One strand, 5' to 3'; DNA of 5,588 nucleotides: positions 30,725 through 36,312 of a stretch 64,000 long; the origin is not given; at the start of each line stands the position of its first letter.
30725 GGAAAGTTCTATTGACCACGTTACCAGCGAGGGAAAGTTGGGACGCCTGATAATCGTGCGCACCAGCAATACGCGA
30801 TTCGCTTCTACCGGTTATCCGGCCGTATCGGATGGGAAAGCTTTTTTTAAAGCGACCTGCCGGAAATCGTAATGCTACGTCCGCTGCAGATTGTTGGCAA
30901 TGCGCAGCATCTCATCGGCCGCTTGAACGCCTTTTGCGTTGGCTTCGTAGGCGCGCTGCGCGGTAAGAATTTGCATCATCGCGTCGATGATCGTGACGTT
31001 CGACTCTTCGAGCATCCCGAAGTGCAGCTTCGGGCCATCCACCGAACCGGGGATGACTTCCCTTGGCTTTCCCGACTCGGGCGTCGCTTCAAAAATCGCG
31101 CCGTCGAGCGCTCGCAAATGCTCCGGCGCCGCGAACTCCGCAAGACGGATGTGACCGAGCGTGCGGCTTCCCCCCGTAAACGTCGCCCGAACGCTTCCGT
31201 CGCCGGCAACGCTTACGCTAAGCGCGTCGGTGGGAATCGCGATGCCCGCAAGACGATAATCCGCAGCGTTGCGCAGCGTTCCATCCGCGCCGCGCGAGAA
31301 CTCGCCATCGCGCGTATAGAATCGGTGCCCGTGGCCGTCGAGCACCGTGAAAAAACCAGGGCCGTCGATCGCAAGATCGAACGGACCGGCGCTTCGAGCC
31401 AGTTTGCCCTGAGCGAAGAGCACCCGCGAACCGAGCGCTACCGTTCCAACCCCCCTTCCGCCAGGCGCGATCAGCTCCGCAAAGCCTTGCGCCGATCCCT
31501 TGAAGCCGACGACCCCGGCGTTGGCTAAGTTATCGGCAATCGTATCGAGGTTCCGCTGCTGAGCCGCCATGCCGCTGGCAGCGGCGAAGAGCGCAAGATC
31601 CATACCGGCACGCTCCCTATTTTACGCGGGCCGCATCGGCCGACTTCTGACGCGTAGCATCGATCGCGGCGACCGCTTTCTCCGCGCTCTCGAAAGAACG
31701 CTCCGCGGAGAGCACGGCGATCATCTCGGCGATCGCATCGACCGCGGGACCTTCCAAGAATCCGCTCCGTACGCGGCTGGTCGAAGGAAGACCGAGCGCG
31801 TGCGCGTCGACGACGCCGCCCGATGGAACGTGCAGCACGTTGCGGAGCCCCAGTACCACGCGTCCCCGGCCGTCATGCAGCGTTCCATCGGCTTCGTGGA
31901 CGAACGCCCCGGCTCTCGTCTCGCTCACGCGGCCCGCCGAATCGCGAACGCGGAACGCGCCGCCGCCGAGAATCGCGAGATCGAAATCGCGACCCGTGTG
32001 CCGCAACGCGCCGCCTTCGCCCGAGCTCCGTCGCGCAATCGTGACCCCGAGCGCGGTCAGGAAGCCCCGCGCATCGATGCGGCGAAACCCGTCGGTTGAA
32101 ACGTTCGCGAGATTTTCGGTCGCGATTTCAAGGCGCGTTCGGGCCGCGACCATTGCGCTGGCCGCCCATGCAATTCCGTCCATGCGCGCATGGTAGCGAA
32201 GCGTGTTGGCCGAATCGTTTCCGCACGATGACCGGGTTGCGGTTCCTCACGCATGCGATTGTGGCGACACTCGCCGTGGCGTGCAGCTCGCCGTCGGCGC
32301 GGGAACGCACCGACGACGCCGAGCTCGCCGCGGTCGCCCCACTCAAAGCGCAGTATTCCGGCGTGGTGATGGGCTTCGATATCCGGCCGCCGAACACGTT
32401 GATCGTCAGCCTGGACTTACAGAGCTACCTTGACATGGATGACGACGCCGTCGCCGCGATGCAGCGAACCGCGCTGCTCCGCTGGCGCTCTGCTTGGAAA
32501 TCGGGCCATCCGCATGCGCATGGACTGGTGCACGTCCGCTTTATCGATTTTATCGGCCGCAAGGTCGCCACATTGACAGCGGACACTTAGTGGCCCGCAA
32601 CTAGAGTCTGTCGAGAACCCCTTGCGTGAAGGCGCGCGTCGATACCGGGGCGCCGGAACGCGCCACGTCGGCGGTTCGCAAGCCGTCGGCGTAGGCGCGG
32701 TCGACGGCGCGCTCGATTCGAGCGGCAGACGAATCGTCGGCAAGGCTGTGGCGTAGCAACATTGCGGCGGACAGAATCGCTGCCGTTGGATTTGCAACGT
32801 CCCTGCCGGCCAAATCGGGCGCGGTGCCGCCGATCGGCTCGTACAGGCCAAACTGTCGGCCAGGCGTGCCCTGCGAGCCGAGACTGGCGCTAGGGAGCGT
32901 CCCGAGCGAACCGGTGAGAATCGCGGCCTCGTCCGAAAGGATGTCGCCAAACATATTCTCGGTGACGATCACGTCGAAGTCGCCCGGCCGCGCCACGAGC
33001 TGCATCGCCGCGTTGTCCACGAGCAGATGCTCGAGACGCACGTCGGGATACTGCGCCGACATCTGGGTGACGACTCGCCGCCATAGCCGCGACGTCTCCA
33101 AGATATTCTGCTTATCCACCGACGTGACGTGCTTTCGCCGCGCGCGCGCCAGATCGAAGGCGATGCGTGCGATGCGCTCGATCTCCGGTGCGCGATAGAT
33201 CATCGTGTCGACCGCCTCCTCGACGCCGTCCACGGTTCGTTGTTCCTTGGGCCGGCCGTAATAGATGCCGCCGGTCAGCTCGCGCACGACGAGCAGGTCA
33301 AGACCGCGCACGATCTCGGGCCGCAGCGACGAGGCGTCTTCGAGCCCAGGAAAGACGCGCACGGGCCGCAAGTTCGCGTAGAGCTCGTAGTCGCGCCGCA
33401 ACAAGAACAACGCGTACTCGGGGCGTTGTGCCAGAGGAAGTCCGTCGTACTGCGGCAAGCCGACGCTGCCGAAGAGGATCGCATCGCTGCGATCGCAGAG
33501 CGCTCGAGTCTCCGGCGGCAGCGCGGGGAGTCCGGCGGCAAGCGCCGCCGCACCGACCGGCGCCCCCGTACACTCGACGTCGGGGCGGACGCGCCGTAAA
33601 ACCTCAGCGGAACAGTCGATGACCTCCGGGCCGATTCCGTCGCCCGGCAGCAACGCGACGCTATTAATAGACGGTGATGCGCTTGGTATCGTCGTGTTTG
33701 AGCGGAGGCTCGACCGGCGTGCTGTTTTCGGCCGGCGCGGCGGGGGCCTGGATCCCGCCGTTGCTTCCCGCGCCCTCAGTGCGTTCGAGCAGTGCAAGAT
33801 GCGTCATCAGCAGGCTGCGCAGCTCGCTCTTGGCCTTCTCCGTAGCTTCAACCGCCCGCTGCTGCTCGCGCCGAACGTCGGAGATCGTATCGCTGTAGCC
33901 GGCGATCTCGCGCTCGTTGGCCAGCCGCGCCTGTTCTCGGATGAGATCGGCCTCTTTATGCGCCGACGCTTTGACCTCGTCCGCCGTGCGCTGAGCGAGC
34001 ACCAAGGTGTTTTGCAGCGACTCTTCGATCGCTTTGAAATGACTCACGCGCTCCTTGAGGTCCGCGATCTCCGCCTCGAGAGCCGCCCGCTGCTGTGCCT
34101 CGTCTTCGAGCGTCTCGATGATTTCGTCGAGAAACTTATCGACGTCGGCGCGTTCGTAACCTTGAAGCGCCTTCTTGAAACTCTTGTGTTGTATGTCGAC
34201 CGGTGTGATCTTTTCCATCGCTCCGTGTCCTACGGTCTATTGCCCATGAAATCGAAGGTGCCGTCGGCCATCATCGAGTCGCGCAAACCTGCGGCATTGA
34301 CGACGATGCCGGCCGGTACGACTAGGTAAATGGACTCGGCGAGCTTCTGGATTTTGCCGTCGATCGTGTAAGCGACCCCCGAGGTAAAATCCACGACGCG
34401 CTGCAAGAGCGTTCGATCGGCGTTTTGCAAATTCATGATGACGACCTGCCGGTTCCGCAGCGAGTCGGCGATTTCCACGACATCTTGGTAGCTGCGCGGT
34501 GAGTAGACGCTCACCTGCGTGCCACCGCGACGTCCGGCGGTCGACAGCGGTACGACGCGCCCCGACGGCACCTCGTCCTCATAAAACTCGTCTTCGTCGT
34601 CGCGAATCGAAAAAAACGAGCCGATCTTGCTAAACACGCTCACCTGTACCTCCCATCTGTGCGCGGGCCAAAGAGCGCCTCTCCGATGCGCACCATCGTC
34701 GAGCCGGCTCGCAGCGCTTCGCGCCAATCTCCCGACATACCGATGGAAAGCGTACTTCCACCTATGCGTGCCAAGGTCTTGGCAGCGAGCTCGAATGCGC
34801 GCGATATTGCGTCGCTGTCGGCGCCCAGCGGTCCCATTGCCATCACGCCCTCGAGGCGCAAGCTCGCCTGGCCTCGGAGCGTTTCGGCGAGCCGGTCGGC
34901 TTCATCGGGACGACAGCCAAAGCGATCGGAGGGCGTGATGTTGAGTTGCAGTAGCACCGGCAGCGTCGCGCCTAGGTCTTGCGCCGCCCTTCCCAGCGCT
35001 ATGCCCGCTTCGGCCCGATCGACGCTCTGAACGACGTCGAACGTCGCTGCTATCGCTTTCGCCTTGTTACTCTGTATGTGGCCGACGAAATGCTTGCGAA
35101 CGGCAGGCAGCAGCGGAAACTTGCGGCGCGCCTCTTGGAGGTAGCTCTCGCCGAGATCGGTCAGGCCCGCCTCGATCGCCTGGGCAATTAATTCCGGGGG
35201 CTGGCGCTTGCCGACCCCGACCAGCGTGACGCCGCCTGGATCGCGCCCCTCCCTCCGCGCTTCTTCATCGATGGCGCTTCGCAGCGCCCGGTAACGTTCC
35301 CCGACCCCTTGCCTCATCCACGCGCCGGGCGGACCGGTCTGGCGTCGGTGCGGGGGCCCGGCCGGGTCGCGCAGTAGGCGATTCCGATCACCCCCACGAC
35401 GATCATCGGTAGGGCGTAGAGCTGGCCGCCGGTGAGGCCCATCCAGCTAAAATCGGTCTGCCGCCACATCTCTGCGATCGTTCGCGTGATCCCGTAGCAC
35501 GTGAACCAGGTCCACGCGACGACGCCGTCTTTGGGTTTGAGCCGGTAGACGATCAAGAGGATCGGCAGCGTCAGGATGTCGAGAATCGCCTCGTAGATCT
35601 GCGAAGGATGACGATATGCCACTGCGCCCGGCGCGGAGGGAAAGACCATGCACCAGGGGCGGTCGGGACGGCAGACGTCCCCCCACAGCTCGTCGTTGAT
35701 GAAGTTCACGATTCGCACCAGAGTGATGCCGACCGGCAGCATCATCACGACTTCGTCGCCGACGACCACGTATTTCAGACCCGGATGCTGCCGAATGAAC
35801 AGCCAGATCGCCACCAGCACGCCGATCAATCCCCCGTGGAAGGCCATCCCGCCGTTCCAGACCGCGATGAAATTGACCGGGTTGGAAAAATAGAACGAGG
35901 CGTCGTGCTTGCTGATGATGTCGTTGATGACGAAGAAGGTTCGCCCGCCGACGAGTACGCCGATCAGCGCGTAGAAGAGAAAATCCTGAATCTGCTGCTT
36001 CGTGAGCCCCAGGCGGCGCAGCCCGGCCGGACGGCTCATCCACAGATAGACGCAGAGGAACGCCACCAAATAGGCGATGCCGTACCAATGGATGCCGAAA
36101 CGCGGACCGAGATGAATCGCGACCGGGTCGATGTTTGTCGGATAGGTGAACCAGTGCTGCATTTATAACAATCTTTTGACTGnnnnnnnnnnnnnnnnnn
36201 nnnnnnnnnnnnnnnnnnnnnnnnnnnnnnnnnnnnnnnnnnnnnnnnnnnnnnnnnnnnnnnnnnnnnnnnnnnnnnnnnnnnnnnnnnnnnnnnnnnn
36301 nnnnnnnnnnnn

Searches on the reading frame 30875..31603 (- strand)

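Call 74: search_protein_families(library=pfam, proteins=[window:30875-31603:-], max_evalue=0.001)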
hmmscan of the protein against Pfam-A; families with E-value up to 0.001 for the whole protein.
window:30875-31603:- (242 aa): 3 families
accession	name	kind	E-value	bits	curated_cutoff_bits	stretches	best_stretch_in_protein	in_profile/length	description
PF22692.1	LlgE_F_G_D1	-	2.9e-16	59.8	27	1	78-140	1-64/64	Flagellar hook protein FlgE/F/G D1 domain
PF06429.18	Flg_bbr_C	-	1.3e-15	57.1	23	1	196-239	3-46/46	Flagellar basal body rod FlgEFG protein C-terminal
PF00460.25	Flg_bb_rod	-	2.6e-09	37.3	20.7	1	7-35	3-31/31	Flagella basal body rod protein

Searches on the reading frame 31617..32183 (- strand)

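Call 74: search_protein_families(library=pfam, proteins=[window:31617-32183:-], max_evalue=0.001)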
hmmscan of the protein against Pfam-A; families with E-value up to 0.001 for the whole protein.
window:31617-32183:- (188 aa): 3 families
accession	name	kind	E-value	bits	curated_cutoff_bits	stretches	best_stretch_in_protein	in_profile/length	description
PF06429.18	Flg_bbr_C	-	6.5e-08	32.4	23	1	139-182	1-44/46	Flagellar basal body rod FlgEFG protein C-terminal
PF00460.25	Flg_bb_rod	-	3.5e-07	30.5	20.7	1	7-34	4-31/31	Flagella basal body rod protein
PF22692.1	LlgE_F_G_D1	-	5.1e-05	23.8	27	1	70-116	1-44/64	Flagellar hook protein FlgE/F/G D1 domain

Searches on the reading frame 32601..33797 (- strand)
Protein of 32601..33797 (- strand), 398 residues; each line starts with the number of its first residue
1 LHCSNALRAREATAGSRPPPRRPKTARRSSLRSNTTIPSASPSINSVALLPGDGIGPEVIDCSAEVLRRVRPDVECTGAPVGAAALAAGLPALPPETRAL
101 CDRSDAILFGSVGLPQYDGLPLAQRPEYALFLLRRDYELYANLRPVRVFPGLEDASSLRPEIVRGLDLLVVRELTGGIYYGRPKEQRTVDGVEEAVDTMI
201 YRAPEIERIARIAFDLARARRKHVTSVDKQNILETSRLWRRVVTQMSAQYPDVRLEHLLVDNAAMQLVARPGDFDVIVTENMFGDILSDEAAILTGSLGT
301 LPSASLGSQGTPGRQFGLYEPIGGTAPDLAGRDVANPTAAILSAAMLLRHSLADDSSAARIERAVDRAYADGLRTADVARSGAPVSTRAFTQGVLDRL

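Call 49: search_protein_families(library=pfam, proteins=[window:32601-33797:-], max_evalue=0.001)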
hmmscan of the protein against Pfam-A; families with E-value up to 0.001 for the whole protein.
window:32601-33797:- (398 aa): 1 family
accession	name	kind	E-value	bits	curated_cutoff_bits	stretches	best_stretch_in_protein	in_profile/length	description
PF00180.25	Iso_dh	-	1.7e-122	409.5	27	1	47-393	2-347/348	Isocitrate/isopropylmalate dehydrogenase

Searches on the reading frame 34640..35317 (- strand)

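Call 74: search_protein_families(library=pfam, proteins=[window:34640-35317:-], max_evalue=0.001)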
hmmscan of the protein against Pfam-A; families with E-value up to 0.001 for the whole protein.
window:34640-35317:- (225 aa): 1 family
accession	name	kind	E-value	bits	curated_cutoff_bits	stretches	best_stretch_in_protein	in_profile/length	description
PF01168.26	Ala_racemase_N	-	1.8e-18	67.5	24.1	1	44-218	39-218/220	Alanine racemase, N-terminal domain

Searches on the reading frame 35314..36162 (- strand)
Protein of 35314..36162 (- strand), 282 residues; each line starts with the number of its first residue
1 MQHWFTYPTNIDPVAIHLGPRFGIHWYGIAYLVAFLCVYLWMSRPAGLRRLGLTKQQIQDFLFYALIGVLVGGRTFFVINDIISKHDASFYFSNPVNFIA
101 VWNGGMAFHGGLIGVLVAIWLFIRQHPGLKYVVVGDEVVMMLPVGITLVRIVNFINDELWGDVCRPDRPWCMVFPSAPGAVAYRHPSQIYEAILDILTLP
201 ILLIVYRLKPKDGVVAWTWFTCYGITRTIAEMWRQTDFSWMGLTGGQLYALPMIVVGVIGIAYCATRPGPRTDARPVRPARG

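Call 74: search_protein_families(library=pfam, proteins=[window:35314-36162:-], max_evalue=0.001)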
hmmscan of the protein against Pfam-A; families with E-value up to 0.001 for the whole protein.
window:35314-36162:- (282 aa): 1 family
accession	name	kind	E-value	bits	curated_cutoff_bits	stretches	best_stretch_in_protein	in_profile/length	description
PF01790.23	LGT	-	5.5e-59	199.8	24.9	1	13-263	1-240/240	Prolipoprotein diacylglyceryl transferase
